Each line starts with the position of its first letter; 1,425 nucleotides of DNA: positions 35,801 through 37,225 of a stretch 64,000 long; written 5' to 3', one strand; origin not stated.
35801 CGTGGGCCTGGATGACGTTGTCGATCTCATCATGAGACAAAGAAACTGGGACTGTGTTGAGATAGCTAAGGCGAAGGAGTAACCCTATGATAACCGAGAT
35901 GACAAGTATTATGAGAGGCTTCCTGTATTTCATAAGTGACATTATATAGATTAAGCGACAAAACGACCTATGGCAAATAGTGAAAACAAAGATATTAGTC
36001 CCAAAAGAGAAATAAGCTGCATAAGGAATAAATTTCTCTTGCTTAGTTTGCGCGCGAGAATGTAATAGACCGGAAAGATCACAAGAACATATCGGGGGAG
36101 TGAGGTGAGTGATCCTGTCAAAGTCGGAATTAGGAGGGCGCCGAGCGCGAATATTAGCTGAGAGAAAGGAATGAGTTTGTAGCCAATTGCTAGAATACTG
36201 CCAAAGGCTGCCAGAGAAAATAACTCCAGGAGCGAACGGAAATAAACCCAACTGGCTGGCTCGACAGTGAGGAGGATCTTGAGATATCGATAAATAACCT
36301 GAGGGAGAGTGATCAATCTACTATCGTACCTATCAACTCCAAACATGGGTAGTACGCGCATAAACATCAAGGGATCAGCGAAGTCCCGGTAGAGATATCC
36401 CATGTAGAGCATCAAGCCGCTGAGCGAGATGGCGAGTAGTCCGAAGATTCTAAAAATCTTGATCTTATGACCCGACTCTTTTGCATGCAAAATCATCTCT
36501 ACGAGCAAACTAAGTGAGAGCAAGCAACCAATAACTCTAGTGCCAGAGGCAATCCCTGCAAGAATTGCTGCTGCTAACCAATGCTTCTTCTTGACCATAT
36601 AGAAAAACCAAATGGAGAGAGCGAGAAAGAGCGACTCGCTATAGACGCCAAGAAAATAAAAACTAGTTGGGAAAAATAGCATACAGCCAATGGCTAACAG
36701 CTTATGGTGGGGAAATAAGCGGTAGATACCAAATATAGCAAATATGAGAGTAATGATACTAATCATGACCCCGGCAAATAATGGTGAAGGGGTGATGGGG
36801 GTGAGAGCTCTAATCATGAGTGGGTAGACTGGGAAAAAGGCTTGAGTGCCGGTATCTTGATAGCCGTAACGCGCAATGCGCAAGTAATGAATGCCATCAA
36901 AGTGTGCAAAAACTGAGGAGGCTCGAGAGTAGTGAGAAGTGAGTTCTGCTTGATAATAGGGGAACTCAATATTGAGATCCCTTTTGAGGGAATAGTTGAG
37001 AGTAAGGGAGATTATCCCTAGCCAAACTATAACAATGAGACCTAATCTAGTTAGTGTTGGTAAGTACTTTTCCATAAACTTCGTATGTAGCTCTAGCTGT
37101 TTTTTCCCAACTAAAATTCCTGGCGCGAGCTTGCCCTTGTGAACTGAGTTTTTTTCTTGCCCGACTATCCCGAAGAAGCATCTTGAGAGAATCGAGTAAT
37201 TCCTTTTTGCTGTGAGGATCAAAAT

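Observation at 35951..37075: Two bacterial PIG-V/Gpi18-like (GT76-type) membrane proteins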

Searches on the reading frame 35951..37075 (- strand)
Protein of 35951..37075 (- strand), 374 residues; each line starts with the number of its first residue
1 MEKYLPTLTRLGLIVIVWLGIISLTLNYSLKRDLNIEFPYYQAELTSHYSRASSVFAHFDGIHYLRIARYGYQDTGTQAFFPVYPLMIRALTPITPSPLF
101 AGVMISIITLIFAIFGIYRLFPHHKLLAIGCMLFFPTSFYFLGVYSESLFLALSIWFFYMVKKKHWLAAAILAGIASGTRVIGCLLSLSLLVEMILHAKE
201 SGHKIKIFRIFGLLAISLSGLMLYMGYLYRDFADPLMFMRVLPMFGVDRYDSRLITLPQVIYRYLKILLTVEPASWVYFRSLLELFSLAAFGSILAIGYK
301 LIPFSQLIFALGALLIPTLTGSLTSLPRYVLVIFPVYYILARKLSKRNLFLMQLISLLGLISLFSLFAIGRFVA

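Call 3: search_protein_families(library=pfam, proteins=[window:35951-37075:-], max_evalue=1)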
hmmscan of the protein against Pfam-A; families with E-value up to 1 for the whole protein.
window:35951-37075:- (374 aa): 0 families

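Call 4: search_protein_families(library=ncbifam, proteins=[window:35951-37075:-], max_evalue=1)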
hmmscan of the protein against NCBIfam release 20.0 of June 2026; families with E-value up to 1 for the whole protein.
window:35951-37075:- (374 aa): 1 family
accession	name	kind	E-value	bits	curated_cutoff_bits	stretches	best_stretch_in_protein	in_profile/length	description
NF046093.1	AZOBR_p60025_fam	subfamily_domain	0.0027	17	150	1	26-199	25-216/232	AZOBR_p60025 family cell surface glycopolymer formation protein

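Call 8: find_homologous_proteins(query=window:35951-37075:-)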
Query window:35951-37075:- (374 aa): 371 proteins with E <= 0.001 among 8000 candidates; the best 120 are listed.
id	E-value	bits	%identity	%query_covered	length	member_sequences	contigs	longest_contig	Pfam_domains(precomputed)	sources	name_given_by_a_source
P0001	8.3e-233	791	100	100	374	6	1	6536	-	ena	-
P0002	2.0e-94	335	54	91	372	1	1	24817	-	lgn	-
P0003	2.8e-93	332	50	100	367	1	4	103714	-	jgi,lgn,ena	jgi:Gpi18-like mannosyltransferase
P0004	5.2e-92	327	51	100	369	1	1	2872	-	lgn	-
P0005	3.9e-90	321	48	100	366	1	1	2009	-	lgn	-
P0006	4.1e-86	308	48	97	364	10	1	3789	-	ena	-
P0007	9.5e-86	307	46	100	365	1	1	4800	PF04188.19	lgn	-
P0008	3.7e-81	292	47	97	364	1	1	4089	PF04188.19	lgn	-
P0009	6.1e-80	288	48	93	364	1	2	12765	-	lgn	-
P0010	6.7e-79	284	48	95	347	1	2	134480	-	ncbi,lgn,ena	-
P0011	3.2e-77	279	51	81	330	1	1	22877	-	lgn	-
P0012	9.6e-77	277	45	91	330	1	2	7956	PF04188.19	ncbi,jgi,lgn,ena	-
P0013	3.0e-76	276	46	90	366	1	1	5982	-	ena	-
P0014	1.2e-75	274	48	81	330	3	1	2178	-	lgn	-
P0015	6.5e-75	271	45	90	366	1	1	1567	-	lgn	-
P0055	5.4e-59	219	39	97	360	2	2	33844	PF04188.19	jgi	jgi:Gpi18-like mannosyltransferase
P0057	7.8e-58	215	41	82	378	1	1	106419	PF04188.19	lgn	-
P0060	1.2e-54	204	41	90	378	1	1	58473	PF04188.19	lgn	-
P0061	7.6e-54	202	39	90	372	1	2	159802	PF04188.19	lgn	-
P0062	2.0e-53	200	41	85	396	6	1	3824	PF04188.19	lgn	-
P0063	9.8e-53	198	40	90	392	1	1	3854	PF04188.19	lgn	-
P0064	1.5e-52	198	38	90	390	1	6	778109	PF04188.19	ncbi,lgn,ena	-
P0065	3.6e-52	196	39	91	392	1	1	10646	PF04188.19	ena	-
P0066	3.8e-52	196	38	84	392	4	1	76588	PF04188.19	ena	-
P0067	1.7e-51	194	39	83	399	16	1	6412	PF09594.17,PF04188.19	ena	-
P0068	2.2e-51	194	43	85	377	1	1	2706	PF04188.19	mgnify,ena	mgnify:CR=1 FL=1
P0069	2.6e-51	193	39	83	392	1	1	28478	PF04188.19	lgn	-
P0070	3.8e-51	193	40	85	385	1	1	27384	PF04188.19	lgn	-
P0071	5.9e-51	192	37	90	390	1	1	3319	PF04188.19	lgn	-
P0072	8.9e-51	192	42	76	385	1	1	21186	PF04188.19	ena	-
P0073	9.1e-51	192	38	91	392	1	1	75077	PF04188.19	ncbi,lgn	-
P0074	9.9e-51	192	38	90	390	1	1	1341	PF04188.19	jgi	-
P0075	1.2e-50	191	40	90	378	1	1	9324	PF04188.19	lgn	-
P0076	1.7e-50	191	39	90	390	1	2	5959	PF04188.19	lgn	-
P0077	2.0e-50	191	38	90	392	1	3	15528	PF04188.19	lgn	-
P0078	5.3e-50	189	38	85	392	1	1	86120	PF04188.19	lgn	-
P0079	5.3e-50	189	39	78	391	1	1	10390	PF04188.19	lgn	-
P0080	1.1e-49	188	40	91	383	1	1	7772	PF04188.19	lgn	-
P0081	2.6e-49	187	38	85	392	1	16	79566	PF04188.19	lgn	-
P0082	5.7e-49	186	39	85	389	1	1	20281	PF13231.13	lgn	-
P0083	8.6e-49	185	38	90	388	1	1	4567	PF04188.19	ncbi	-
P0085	1.1e-48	185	41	82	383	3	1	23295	PF04188.19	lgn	-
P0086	1.2e-48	185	42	78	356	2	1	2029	PF09594.17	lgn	-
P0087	3.4e-48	183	36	90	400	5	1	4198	PF04188.19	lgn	-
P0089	1.2e-47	181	39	82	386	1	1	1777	PF09594.17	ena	-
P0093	3.8e-47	180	38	90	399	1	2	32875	PF04188.19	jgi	-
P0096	5.4e-47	179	43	80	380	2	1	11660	PF04188.19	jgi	-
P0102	5.9e-46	176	39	76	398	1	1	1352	PF09594.17,PF04188.19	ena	-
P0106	1.8e-45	174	42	75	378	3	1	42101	PF04188.19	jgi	-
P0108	3.2e-45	173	40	78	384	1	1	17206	PF04188.19,PF13231.13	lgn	-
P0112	9.8e-45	172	38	90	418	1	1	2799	PF04188.19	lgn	-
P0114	1.6e-44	171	41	86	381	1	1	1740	PF04188.19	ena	-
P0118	4.3e-44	170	37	82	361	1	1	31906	PF04188.19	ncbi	-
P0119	9.6e-44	169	39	82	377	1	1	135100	PF04188.19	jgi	jgi:Gpi18-like mannosyltransferase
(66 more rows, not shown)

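Call 14: search_protein_families(library=pfam, alignment_id=A1, max_evalue=0.01)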
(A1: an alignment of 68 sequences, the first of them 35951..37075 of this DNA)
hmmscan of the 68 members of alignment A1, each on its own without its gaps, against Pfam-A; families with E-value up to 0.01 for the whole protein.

A. member 1, window:35951-37075:- (374 aa): 0 families

B. families by the number of members that match (of 68 scanned): 7 families
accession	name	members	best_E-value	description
PF04188.19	Mannosyl_trans2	34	1.7e-13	Mannosyltransferase (PIG-V)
PF13231.12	PMT_2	10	8.9e-07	Dolichyl-phosphate-mannose-protein mannosyltransferase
PF09594.16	GT87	9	1.8e-05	Glycosyltransferase family 87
PF14264.12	Glucos_trans_II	1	0.00055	Glucosyl transferase GtrII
PF04922.18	DIE2_ALG10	1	0.0031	DIE2/ALG10 family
PF12555.13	SteA-like_C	1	0.0053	SteA-like C-terminal domain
PF15944.10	DUF4752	1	0.0065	Domain of unknown function (DUF4752)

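Call 16: search_solved_structures(query=A1, max_evalue=10, show_alignments=2)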
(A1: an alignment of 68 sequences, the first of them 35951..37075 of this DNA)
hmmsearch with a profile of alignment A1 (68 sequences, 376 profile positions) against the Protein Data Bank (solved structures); distinct sequences matched with E-value up to 10: 1.
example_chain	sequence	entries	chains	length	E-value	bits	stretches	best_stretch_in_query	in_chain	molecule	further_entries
2ihd_A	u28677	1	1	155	1.4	11.4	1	198-257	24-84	Regulator of G-protein signaling 8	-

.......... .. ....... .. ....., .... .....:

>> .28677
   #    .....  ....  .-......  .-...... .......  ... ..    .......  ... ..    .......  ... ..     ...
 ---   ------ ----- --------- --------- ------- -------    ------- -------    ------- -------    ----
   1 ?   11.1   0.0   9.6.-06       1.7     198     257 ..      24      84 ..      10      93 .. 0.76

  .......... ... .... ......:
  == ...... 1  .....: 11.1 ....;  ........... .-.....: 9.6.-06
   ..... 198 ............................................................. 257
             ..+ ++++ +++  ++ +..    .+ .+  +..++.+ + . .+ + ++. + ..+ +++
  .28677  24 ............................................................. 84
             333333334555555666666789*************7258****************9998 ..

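Call 26: predict_structure(alignment_id=A1)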
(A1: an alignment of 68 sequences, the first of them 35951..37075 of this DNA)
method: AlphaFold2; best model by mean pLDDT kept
length: 374 residues; sequences in the alignment: 68
mean_pLDDT: 94.7   pTM: 0.93
mean pLDDT of the five models: 94.7, 94.5, 94.0, 93.9, 93.8
residues with pLDDT >= 90: 324; 70-90: 43; 50-70: 7; < 50: 0
segments of 3 or more residues with pLDDT < 50: none
pLDDT, mean of each block of 10 residues (from residue 1): 86 96 97 81 91 94 96 94 98 98 98 97 96 98 98 99 98 98 98 98 97 98 98 95 75 84 96 95 96 98 98 93 91 98 97 97 94 77
secondary structure, 60 per line:
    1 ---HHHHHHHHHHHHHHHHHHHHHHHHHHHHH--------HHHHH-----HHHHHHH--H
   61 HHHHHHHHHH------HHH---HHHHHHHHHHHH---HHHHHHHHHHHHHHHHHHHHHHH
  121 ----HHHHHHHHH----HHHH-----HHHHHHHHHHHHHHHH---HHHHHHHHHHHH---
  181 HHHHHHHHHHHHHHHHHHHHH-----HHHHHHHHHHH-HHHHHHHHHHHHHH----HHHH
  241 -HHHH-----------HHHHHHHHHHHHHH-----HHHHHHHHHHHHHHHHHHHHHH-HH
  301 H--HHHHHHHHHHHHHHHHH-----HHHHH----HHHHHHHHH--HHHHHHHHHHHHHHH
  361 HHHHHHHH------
elements in order: H4-32 H41-45 H51-57 H60-70 H83-94 H98-120 H125-133 H138-141 H147-162 H166-177 H181-201 H207-217 H219-232 H237-240 H242-245 H257-270 H276-297 H304-320 H326-330 H335-343 H346-368

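Call 36: search_protein_families(library=pfam, proteins=[P0007, P0012, P0055, P0064, P0067, P0082, P0086, P0119, P0003], max_evalue=0.1)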
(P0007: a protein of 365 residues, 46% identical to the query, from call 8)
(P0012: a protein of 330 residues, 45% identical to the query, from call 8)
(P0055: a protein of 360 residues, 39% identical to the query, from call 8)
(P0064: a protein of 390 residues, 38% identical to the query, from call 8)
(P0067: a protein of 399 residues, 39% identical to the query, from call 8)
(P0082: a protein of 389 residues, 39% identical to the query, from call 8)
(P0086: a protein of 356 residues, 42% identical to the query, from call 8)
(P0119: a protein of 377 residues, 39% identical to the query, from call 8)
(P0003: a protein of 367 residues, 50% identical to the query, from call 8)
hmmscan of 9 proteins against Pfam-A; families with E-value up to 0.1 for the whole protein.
P0007 (365 aa): 1 family
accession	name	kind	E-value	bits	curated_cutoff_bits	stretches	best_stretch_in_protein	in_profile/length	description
PF04188.19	Mannosyl_trans2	-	2.3e-07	30.9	22.4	1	49-192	52-211/443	Mannosyltransferase (PIG-V)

P0012 (330 aa): 1 family
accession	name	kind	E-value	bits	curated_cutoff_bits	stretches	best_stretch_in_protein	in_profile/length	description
PF04188.19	Mannosyl_trans2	-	2.1e-05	24.5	22.4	1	17-75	52-110/443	Mannosyltransferase (PIG-V)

P0055 (360 aa): 1 family
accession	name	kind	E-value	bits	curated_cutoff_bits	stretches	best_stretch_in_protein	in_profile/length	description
PF04188.19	Mannosyl_trans2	-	3.9e-06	26.9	22.4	1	46-98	59-111/443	Mannosyltransferase (PIG-V)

P0064 (390 aa): 1 family
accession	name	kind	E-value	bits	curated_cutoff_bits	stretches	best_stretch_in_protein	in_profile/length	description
PF04188.19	Mannosyl_trans2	-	3.9e-11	43.4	22.4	1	51-245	53-250/443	Mannosyltransferase (PIG-V)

P0067 (399 aa): 2 families
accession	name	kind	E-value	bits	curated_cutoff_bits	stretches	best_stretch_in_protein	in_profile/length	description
PF04188.19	Mannosyl_trans2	-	6.5e-09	36.1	22.4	1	59-359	52-352/443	Mannosyltransferase (PIG-V)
PF09594.16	GT87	-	1.8e-05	25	25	1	122-327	26-215/237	Glycosyltransferase family 87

P0082 (389 aa): 1 family
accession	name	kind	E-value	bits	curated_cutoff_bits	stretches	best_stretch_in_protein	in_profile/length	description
PF13231.12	PMT_2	-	6.2e-06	26.9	26.1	1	110-233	21-151/160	Dolichyl-phosphate-mannose-protein mannosyltransferase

P0086 (356 aa): 3 families
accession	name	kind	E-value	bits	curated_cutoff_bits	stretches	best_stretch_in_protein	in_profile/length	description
PF09594.16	GT87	-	7.9e-06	26.2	25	1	67-297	5-230/237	Glycosyltransferase family 87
PF04188.19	Mannosyl_trans2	-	4.2e-05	23.5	22.4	1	43-175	59-204/443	Mannosyltransferase (PIG-V)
PF13231.12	PMT_2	-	0.0016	19.1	26.1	1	67-182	4-127/160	Dolichyl-phosphate-mannose-protein mannosyltransferase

P0119 (377 aa): 2 families
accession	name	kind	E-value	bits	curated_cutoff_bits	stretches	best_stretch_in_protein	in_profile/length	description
PF04188.19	Mannosyl_trans2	-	6.7e-06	26.1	22.4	1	38-203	46-215/443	Mannosyltransferase (PIG-V)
PF14264.12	Glucos_trans_II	-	0.00055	19.6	30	1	93-318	38-287/317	Glucosyl transferase GtrII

P0003 (367 aa): 0 families

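Call 49: find_encoding_contigs(protein=P0003, flank=6000, max_places=1)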
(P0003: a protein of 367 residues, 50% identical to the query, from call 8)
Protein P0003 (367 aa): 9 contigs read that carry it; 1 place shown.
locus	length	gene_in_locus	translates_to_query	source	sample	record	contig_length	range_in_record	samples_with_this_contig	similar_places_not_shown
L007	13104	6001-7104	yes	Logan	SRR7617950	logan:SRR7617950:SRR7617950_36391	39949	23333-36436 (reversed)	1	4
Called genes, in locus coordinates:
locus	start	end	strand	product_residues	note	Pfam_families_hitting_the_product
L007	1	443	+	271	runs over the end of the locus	PF00535:Glycos_transf_2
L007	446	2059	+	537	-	PF10131:PTPS_related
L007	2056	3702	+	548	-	PF02366:PMT, PF13231:PMT_2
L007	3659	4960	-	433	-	-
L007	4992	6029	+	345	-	PF13439:Glyco_transf_4, PF13579:Glyco_trans_4_4, PF00534:Glycos_transf_1, PF13692:Glyco_trans_1_4, PF13524:Glyco_trans_1_2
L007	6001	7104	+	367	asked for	-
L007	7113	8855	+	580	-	PF13231:PMT_2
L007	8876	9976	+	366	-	-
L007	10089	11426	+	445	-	-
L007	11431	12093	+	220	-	PF00535:Glycos_transf_2, PF13641:Glyco_tranf_2_3 (weak)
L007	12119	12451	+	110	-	PF10066:DUF2304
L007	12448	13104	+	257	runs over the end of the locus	PF00535:Glycos_transf_2, PF10111:Glyco_tranf_2_2, PF13641:Glyco_tranf_2_3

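Call 50: find_encoding_contigs(protein=P0064, flank=6000, max_places=1)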
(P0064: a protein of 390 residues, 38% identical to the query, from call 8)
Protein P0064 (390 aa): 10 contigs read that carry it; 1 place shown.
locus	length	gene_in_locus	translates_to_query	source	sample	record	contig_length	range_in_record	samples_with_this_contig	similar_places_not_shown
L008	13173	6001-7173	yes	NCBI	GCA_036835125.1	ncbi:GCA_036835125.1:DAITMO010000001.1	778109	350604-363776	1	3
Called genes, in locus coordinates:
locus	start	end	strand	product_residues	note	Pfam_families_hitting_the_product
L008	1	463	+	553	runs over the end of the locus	PF02366:PMT (weak), PF13231:PMT_2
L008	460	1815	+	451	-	PF02366:PMT (weak), PF13231:PMT_2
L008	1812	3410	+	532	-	PF13231:PMT_2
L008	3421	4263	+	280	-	PF00535:Glycos_transf_2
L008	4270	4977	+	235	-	PF00106:adh_short, PF08659:KR, PF13561:adh_short_C2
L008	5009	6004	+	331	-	PF13579:Glyco_trans_4_4 (faint), PF13439:Glyco_transf_4 (weak), PF20706:GT4-conflict (weak), PF00534:Glycos_transf_1, PF13692:Glyco_trans_1_4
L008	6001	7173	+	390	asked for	PF04188:Mannosyl_trans2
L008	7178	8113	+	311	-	PF01073:3Beta_HSD (faint), PF01370:Epimerase, PF02719:Polysacc_synt_2 (faint), PF07993:NAD_binding_4 (faint), PF16363:GDP_Man_Dehyd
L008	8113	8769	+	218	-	PF00535:Glycos_transf_2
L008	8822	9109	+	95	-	PF10066:DUF2304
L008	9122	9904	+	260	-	PF00535:Glycos_transf_2, PF10111:Glyco_tranf_2_2 (weak), PF13641:Glyco_tranf_2_3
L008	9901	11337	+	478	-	-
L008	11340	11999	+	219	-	PF01209:Ubie_methyltran (weak), PF13489:Methyltransf_23, PF13847:Methyltransf_31, PF08241:Methyltransf_11, PF08242:Methyltransf_12, PF13649:Methyltransf_25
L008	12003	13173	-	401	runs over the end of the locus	PF00535:Glycos_transf_2, PF10111:Glyco_tranf_2_2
